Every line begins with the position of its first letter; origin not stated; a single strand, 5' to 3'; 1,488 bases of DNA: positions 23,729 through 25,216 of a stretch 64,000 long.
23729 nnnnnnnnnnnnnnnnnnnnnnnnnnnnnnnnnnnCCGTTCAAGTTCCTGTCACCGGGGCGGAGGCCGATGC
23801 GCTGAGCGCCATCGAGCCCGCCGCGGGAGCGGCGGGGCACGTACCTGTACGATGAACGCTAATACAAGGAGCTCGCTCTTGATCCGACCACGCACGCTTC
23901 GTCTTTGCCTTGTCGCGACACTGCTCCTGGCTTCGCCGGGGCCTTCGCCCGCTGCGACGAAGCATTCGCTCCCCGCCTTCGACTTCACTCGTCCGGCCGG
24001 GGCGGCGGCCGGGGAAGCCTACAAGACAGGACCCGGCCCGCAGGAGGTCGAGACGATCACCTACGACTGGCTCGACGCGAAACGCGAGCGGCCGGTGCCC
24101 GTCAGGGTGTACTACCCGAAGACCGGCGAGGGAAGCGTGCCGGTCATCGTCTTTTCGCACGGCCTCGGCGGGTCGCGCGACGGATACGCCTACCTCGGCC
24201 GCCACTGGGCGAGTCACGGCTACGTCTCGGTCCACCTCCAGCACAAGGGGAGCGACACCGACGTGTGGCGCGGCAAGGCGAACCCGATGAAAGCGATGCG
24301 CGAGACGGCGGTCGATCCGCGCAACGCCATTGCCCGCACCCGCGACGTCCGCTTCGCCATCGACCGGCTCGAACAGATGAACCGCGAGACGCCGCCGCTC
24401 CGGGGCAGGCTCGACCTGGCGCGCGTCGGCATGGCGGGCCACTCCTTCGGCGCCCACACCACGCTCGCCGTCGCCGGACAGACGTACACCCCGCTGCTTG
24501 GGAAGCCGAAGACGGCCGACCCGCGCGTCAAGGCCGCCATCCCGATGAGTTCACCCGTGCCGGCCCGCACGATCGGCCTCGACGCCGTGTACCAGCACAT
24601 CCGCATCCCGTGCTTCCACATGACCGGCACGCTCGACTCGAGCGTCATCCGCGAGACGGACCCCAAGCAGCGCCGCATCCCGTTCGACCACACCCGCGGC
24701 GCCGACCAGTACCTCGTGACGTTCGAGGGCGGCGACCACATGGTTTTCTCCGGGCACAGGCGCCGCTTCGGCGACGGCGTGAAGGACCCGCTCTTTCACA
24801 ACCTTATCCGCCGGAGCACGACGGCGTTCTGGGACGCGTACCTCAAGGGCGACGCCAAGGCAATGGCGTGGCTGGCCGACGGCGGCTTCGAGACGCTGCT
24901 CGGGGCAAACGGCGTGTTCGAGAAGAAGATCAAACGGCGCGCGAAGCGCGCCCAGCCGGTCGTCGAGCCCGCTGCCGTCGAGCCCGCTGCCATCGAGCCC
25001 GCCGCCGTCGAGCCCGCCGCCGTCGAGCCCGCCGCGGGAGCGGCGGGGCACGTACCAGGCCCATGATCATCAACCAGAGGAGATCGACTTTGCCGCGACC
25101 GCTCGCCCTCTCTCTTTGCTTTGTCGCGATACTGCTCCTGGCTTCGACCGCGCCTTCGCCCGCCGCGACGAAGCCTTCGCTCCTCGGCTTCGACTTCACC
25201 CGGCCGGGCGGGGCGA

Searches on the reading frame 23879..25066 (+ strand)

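Call 18: search_protein_families(library=pfam, proteins=[window:23879-25066:+], max_evalue=0.001)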
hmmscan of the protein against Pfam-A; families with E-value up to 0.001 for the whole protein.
window:23879-25066:+ (395 aa): 3 families
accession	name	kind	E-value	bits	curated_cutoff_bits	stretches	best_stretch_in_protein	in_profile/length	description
PF03403.19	PAF-AH_p_II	-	5.1e-13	48.8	20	1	81-124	95-137/372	Platelet-activating factor acetylhydrolase, isoform II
PF12740.14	PETase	-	4.8e-10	39.7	28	1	76-290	43-214/263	PET hydrolase-like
PF07224.18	Chlorophyllase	-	8.9e-09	35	26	1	53-119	9-74/301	Chlorophyllase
